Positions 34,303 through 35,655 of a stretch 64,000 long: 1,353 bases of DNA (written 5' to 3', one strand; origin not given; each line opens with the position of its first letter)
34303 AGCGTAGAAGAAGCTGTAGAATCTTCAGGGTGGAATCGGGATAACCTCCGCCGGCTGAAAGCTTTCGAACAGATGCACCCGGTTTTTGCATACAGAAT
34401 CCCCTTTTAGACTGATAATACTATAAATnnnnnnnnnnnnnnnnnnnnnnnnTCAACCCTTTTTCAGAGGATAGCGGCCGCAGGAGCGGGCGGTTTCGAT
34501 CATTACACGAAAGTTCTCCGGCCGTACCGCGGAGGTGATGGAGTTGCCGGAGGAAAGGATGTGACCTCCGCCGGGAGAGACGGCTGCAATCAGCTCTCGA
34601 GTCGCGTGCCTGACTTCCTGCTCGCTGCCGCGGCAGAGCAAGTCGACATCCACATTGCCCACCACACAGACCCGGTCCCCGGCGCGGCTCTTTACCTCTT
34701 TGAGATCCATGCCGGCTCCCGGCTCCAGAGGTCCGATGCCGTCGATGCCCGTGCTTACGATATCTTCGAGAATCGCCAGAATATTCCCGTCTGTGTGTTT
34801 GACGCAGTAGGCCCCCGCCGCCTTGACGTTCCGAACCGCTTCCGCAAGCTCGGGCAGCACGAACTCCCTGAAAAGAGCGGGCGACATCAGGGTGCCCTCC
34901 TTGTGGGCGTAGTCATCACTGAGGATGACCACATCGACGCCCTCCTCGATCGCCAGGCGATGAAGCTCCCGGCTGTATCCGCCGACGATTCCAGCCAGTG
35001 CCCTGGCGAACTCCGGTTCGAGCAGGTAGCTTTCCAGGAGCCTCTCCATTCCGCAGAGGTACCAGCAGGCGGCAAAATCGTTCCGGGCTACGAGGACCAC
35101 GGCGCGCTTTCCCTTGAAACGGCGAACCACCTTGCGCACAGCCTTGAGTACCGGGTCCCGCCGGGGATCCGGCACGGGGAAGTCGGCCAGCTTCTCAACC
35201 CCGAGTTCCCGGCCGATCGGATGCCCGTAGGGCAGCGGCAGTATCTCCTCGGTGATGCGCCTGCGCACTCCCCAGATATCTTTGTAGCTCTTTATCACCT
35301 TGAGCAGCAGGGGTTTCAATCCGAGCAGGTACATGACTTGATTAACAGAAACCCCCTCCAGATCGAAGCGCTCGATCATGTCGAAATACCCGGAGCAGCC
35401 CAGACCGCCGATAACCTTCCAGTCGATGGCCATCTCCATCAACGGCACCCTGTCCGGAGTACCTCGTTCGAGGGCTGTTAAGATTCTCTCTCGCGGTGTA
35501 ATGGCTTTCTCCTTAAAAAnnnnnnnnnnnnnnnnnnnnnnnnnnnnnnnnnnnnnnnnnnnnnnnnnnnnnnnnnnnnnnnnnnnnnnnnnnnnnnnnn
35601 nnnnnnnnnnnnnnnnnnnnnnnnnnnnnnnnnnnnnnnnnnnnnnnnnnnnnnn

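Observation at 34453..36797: MEMO1-family protein with an N-terminal extension resembling a peptide-binding (PqqD/RRE-like) domain, adjacent to a URO-D-family protein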

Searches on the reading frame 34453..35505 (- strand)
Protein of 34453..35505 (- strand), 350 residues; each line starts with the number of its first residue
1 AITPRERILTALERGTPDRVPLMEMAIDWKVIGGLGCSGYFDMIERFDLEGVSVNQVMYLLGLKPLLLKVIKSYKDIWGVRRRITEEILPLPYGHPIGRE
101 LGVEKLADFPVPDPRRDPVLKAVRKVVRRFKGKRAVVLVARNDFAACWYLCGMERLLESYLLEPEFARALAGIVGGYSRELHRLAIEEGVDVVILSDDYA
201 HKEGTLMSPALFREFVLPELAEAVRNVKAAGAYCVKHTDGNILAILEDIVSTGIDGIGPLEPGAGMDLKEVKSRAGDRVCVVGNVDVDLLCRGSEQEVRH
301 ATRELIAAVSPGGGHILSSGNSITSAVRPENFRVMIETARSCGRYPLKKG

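Call 3: search_protein_families(library=pfam, proteins=[window:34453-35448:-], max_evalue=0.01)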
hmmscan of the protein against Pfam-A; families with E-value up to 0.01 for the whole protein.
window:34453-35448:- (331 aa): 1 family
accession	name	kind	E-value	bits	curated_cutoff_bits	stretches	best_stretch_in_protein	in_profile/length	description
PF01208.23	URO-D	-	7.3e-35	121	23.9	1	84-322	105-345/346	Uroporphyrinogen decarboxylase (URO-D)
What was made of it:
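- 34453..35502 (-): URO-D-fold gene, an accessory neighbour. It probably starts at ATT 35502-35500. It lacks the MtaA Zn ligands (H-x-C becomes H-T-D; C becomes N) and the HemE GHG histidine. Pfam PF01208 (call 3).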

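Call 4: search_protein_families(library=ncbifam, proteins=[window:34453-35448:-], max_evalue=0.01)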
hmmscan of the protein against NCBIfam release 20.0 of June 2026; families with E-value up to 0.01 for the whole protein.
window:34453-35448:- (331 aa): 5 families
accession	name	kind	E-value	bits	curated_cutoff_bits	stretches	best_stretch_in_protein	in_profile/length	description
TIGR01463.1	mtaA_cmuA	subfamily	8.2e-25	87.8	235.4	1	84-322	107-337/340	MtaA/CmuA family methyltransferase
NF004889.0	PRK06252.1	subfamily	1.6e-23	83.3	244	1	67-322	91-335/340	methylcobalamin:coenzyme M methyltransferase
NF040654.1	MtaA_Meth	equivalog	1.1e-19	70.6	400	1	96-318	118-330/337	methylcobamide:CoM methyltransferase MtaA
NF041608.1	methylcob_mtaseMtbA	equivalog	4.1e-15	55.7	600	1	74-322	98-336/339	methylcobamide:CoM methyltransferase MtbA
TIGR01464.1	hemE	equivalog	1.8e-11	43.6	302.95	1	93-321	110-337/338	uroporphyrinogen decarboxylase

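Call 69: search_solved_structures(query=window:34453-35505:-, max_evalue=0.001, show_alignments=2)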
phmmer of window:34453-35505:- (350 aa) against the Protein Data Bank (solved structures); distinct sequences matched with E-value up to 0.001: 6.
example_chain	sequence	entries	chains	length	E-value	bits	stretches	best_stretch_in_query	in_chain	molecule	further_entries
4ay7_A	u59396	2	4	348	3.6e-08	36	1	92-336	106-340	METHYLCOBALAMIN: COENZYME M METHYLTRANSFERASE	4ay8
1j93_A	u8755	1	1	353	1.5e-07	34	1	162-341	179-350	UROPORPHYRINOGEN DECARBOXYLASE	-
4wsh_A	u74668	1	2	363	1.8e-07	33.8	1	107-338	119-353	Uroporphyrinogen decarboxylase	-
6w2o_A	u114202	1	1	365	2.1e-06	30.3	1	79-339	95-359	Uroporphyrinogen decarboxylase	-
4exq_A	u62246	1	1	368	2.4e-06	30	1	93-338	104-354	Uroporphyrinogen decarboxylase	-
3cyv_A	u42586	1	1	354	1.4e-05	27.5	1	104-340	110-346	Uroporphyrinogen decarboxylase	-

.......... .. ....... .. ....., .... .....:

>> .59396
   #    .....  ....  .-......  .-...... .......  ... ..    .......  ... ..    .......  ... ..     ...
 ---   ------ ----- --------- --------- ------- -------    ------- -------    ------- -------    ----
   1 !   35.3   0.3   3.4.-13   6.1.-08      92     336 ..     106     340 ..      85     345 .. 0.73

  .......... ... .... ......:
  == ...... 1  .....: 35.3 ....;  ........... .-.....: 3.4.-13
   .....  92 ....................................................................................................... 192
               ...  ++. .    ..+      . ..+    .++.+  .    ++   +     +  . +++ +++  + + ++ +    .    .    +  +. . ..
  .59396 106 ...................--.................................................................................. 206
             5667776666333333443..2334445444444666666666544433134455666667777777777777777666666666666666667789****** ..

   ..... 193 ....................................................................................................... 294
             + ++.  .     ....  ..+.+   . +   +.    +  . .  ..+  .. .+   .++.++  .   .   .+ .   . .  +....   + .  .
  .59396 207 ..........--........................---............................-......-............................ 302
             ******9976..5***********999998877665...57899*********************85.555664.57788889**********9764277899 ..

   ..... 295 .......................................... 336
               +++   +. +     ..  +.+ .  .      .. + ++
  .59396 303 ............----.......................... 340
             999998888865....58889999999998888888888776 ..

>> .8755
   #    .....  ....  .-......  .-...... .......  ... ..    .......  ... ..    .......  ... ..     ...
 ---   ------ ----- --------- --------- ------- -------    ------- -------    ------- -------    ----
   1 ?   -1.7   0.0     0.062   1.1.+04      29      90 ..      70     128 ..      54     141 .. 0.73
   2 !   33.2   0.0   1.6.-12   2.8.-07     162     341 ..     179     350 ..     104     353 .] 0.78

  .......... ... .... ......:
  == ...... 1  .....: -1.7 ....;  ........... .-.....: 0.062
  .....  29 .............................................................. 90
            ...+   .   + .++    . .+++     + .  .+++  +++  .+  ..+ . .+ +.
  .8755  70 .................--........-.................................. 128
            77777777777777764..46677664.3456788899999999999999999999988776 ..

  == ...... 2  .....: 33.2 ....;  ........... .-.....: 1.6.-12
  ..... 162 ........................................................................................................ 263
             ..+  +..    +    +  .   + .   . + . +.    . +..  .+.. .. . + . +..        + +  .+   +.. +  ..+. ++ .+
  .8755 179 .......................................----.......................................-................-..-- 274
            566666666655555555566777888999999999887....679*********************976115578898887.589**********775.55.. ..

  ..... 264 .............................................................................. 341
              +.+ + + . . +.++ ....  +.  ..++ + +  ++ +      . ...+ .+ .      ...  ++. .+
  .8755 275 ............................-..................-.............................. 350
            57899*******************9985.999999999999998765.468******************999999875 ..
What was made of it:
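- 34453..35502 (-): PDB alignments (call 69).
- On URO-D family (PF01208): HemE or MtaA/CmuA subfamilies (neighbouring gene): In the alignment to MtaA 4ay7, HICG becomes HTDG and PGCG becomes SGNS; in the alignment to HemE 1j93, LGHG becomes SGNS (call 69).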

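Call 84: find_homologous_proteins(query=window:34453-35502:-, max_evalue=1e-20)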
Query window:34453-35502:- (349 aa): 1444 proteins with E <= 1e-20 among 8000 candidates; the best 120 are listed.
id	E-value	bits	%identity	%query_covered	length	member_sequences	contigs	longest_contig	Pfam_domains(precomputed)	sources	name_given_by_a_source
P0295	3.8e-216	735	100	94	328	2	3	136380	PF01208.24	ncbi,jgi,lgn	-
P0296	1.1e-160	552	70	99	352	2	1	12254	PF01208.24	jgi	jgi:uroporphyrinogen decarboxylase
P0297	1.3e-159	549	70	100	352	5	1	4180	PF01208.24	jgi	jgi:uroporphyrinogen decarboxylase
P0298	3.3e-159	548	71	99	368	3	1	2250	PF01208.24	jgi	jgi:uroporphyrinogen decarboxylase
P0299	2.4e-157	542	69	100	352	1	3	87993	PF01208.24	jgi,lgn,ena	-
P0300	4.5e-154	531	73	93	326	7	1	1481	PF01208.24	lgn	-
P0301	7.8e-154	530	72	93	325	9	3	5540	PF01208.24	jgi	jgi:uroporphyrinogen decarboxylase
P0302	1.3e-153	529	72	93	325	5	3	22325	PF01208.24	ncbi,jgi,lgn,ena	-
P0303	4.7e-153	527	66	99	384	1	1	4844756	PF01208.24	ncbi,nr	ncbi:MAG: hypothetical protein JSV89_02860 [Spirochaetaceae bacterium]|nr:MAG: hypothetical protein 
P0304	8.6e-153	527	73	93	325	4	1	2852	PF01208.24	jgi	jgi:uroporphyrinogen decarboxylase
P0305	1.3e-152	526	72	95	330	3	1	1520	PF01208.24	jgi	jgi:uroporphyrinogen decarboxylase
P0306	1.5e-152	526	71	93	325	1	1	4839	PF01208.24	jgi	jgi:uroporphyrinogen decarboxylase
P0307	2.6e-152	525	71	94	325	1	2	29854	PF01208.24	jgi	jgi:uroporphyrinogen decarboxylase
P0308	5.2e-152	524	68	99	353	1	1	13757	PF01208.24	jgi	jgi:uroporphyrinogen decarboxylase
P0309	5.6e-152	524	72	93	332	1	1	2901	PF01208.24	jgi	jgi:uroporphyrinogen decarboxylase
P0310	9.9e-152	523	71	93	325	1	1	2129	PF01208.24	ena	-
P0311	5.7e-151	521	67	99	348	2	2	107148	PF01208.24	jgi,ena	-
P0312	2.5e-150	518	71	93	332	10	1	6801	PF01208.24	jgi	-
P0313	2.5e-150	518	70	93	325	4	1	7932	PF01208.24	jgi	jgi:uroporphyrinogen decarboxylase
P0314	2.7e-149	515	71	93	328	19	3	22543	PF01208.24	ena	-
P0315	7.2e-149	514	69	93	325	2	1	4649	PF01208.24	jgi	jgi:uroporphyrinogen decarboxylase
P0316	1.7e-148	512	71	93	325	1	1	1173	PF01208.24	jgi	jgi:uroporphyrinogen decarboxylase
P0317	6.8e-148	510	69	93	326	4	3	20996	PF01208.24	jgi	jgi:uroporphyrinogen decarboxylase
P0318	1.6e-147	509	70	94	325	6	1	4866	PF01208.24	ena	-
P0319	1.9e-147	509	70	93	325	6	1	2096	PF01208.24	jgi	jgi:uroporphyrinogen decarboxylase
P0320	4.4e-147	508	71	93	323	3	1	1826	PF01208.24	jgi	jgi:uroporphyrinogen decarboxylase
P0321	7.3e-147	507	70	93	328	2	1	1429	PF01208.24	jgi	jgi:uroporphyrinogen decarboxylase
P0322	4.4e-146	505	67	99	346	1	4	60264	PF01208.24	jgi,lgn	jgi:uroporphyrinogen decarboxylase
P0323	1.6e-145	503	70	93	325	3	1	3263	PF01208.24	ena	-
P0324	6.1e-144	497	71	90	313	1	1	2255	PF01208.24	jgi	jgi:uroporphyrinogen decarboxylase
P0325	2.2e-142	492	67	94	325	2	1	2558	PF01208.24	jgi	jgi:uroporphyrinogen decarboxylase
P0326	8.1e-142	490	66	99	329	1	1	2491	PF01208.24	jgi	-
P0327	1.9e-141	489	63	97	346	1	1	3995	PF01208.24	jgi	-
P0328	1.4e-140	486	64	97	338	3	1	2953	PF01208.24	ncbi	-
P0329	3.0e-140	485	63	100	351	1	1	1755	PF01208.24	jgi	-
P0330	4.9e-139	481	64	97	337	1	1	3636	PF01208.24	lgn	-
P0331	9.7e-139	480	63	99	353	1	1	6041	PF01208.24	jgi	jgi:uroporphyrinogen decarboxylase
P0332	3.2e-138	479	68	93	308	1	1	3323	PF01208.24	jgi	jgi:uroporphyrinogen decarboxylase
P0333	4.2e-138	478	64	99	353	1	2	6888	PF01208.24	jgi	jgi:uroporphyrinogen decarboxylase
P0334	4.8e-138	478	63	98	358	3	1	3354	PF01208.24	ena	-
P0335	5.1e-138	478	64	99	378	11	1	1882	PF01208.24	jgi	jgi:uroporphyrinogen decarboxylase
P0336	2.9e-137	475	63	97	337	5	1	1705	PF01208.24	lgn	-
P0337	5.9e-136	471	63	97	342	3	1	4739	PF01208.24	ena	-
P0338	7.1e-136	471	62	99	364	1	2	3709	PF01208.24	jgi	jgi:uroporphyrinogen decarboxylase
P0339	1.7e-135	470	61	97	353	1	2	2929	PF01208.24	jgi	jgi:uroporphyrinogen decarboxylase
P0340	2.2e-135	469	67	93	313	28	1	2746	PF01208.24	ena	-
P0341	4.2e-135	468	62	98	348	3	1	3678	PF01208.24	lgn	-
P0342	1.1e-134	467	63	99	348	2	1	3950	PF01208.24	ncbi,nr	ncbi:MAG: hypothetical protein NTU62_06825 [Spirochaetes bacterium]|nr:hypothetical protein [Spiroch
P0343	1.3e-134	467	60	99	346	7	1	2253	PF01208.24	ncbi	-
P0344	2.6e-134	466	62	99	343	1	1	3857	PF01208.24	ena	-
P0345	4.4e-134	465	60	97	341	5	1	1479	PF01208.24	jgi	jgi:uroporphyrinogen decarboxylase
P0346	6.1e-134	465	62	99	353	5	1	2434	PF01208.24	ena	-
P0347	1.4e-133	463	60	100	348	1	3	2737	PF01208.24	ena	-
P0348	2.1e-133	463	73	81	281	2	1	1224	PF01208.24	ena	-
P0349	2.6e-133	462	62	99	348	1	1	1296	PF01208.24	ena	-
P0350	3.8e-133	462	60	99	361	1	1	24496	PF01208.24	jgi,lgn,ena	-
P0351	6.8e-133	461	60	97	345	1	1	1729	PF01208.24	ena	-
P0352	7.0e-133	461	63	99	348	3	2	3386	PF01208.24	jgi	jgi:uroporphyrinogen decarboxylase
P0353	1.1e-132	460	62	99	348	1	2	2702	PF01208.24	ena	-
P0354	1.2e-132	460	62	99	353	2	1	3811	PF01208.24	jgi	jgi:uroporphyrinogen decarboxylase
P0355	2.1e-132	459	61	99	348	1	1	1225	PF01208.24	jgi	jgi:uroporphyrinogen decarboxylase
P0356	9.4e-132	457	64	91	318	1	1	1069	PF01208.24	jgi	-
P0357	3.9e-131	455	61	99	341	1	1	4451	PF01208.24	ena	-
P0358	4.3e-131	455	62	97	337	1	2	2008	PF01208.24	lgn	-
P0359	4.3e-131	455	61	99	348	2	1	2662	PF01208.24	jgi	jgi:uroporphyrinogen decarboxylase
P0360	4.6e-131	455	60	99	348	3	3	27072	PF01208.24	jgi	jgi:uroporphyrinogen decarboxylase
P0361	1.1e-130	454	62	97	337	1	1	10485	PF01208.24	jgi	jgi:uroporphyrinogen decarboxylase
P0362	4.8e-130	452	61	99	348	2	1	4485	PF01208.24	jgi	-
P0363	1.7e-129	450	60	99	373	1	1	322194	PF01208.24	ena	-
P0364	1.9e-129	450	60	98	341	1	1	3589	PF01208.24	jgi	jgi:uroporphyrinogen decarboxylase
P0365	3.1e-129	449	60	100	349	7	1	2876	PF01208.24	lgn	-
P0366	2.9e-128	446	60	97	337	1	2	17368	PF01208.24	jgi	jgi:uroporphyrinogen decarboxylase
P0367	3.7e-128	446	59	99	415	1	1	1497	PF01208.24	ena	-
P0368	1.1e-127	444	60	99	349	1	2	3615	PF01208.24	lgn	-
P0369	2.7e-126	439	59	99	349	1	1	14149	PF01208.24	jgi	jgi:uroporphyrinogen decarboxylase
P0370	6.6e-125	435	58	99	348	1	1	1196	PF01208.24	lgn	-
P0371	4.7e-124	432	58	100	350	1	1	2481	PF01208.24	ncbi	-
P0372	1.3e-121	424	59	95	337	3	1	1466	PF01208.24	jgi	jgi:uroporphyrinogen decarboxylase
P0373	4.5e-121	422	58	98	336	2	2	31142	PF01208.24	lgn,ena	-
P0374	6.2e-121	422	57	100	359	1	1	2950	PF01208.24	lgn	-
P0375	1.7e-120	420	58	99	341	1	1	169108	PF01208.24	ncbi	ncbi:MAG: uroporphyrinogen decarboxylase family protein [bacterium]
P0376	2.4e-120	420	58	98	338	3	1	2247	PF01208.24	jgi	-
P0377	6.4e-120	418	59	94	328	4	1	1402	PF01208.24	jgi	-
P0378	6.5e-120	418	62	91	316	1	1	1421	PF01208.24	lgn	-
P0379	1.3e-119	417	57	98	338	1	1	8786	PF01208.24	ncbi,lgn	-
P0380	1.6e-119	417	55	99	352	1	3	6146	PF01208.24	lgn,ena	-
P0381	5.1e-119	415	58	98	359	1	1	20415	PF01208.24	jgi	jgi:uroporphyrinogen decarboxylase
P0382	7.4e-119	415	56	99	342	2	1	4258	PF01208.24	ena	-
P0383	8.9e-118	411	56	99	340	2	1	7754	PF01208.24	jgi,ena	-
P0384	2.2e-117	410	61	91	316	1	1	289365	PF01208.24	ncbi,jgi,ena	jgi:uroporphyrinogen decarboxylase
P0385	2.6e-117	410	56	100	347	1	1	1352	PF01208.24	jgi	jgi:uroporphyrinogen decarboxylase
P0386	5.4e-117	409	56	100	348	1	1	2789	PF01208.24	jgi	jgi:uroporphyrinogen decarboxylase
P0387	5.4e-117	409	58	96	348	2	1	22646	PF01208.24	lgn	-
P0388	1.3e-116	408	56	97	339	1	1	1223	PF01208.24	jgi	-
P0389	1.3e-116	408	60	91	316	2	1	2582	PF01208.24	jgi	jgi:uroporphyrinogen decarboxylase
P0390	3.0e-116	406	54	99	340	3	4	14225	PF01208.24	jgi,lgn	jgi:uroporphyrinogen decarboxylase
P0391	3.5e-116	406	57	94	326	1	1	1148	PF01208.24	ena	-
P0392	4.1e-116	406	56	99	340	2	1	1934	PF01208.24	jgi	jgi:uroporphyrinogen decarboxylase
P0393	1.3e-115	404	56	99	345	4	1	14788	PF01208.24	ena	-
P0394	1.4e-115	404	57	99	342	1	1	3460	PF01208.24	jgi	-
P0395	2.2e-115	404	56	99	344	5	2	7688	PF01208.24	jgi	jgi:uroporphyrinogen decarboxylase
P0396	2.6e-115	403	55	99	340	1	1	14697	PF01208.24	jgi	jgi:uroporphyrinogen decarboxylase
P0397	3.4e-115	403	56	99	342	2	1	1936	PF01208.24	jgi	-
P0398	8.2e-115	402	58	94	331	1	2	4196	PF01208.24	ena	-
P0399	1.5e-114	401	55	99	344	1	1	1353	PF01208.24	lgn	-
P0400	3.2e-114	400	54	98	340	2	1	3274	PF01208.24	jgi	-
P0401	3.2e-114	400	59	91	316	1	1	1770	PF01208.24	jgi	-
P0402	4.3e-114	399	56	99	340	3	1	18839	PF01208.24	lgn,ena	-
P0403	4.4e-114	399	55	99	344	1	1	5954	PF01208.24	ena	-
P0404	4.8e-114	399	55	97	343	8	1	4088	PF01208.24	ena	-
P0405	5.9e-114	399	54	97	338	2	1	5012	PF01208.24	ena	-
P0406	8.7e-114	398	55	97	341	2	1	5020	PF01208.24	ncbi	-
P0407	1.9e-113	397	54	99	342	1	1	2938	PF01208.24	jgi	jgi:uroporphyrinogen decarboxylase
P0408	2.0e-113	397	56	98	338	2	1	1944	PF01208.24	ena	-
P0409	1.2e-112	395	55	98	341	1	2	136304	PF01208.24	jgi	jgi:uroporphyrinogen decarboxylase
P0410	1.3e-112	394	54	98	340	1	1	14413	PF01208.24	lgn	-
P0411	2.0e-112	394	54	99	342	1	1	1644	PF01208.24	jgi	-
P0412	4.0e-112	393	54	98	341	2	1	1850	PF01208.24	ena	-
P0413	8.5e-112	392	55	99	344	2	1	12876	PF01208.24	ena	-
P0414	1.2e-111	391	58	92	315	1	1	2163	PF01208.24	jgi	jgi:uroporphyrinogen decarboxylase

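Call 85: find_encoding_contigs(protein=P0363, flank=6000, max_places=1)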
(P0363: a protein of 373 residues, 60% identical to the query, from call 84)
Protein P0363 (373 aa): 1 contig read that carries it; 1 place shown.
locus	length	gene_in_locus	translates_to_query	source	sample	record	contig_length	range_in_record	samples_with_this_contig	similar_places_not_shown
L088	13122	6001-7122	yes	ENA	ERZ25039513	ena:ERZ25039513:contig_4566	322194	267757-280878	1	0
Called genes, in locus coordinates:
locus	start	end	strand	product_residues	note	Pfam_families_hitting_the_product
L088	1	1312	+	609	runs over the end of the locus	PF07584:BatA, PF13519:VWA_2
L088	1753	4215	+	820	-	PF05762:VWA_CoxE (faint), PF00092:VWA, PF01882:DUF58 (weak), PF13519:VWA_2, PF13768:VWA_3, PF07090:GATase1_like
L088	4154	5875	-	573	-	PF00749:tRNA-synt_1c, PF03950:tRNA-synt_1c_C, PF20974:tRNA-synt_1c_C2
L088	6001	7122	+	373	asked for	PF01208:URO-D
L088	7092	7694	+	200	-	PF02660:G3P_acyltransf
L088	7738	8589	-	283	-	PF06224:AlkZ-like (weak), PF13412:HTH_24 (weak), PF08220:HTH_DeoR, PF08279:HTH_11 (weak), PF13404:HTH_AsnC-type (weak), PF00455:DeoRC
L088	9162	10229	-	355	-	PF08240:ADH_N, PF16912:Glu_dehyd_C (weak), PF00107:ADH_zinc_N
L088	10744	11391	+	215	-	PF16912:Glu_dehyd_C, PF00107:ADH_zinc_N, PF13602:ADH_zinc_N_2 (weak)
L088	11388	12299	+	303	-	PF01261:AP_endonuc_2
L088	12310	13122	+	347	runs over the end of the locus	PF02126:PTE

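Call 86: find_encoding_contigs(protein=P0375, flank=6000, max_places=1)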
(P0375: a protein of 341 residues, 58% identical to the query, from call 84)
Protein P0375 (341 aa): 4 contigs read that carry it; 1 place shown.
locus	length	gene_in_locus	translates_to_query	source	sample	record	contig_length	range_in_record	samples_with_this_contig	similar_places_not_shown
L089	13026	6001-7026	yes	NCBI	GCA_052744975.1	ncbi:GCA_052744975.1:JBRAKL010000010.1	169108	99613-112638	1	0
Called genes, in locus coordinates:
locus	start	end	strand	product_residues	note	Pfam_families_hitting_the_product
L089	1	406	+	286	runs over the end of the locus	PF00528:BPD_transp_1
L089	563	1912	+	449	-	PF01554:MatE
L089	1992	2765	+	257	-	PF09339:HTH_IclR, PF12802:MarR_2 (faint), PF01978:TrmB (faint), PF01614:IclR_C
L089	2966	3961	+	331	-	PF03480:DctP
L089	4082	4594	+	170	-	PF04290:DctQ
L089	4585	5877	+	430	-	PF06808:DctM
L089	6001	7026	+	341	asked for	PF01208:URO-D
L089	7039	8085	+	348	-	PF13088:BNR_2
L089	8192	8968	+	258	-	PF12146:Hydrolase_4, PF00561:Abhydrolase_1, PF12697:Abhydrolase_6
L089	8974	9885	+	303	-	PF00701:DHDPS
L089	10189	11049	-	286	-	PF08668:HDOD, PF01966:HD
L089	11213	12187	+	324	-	PF01636:APH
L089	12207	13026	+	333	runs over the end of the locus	PF01408:GFO_IDH_MocA, PF02894:GFO_IDH_MocA_C, PF22725:GFO_IDH_MocA_C3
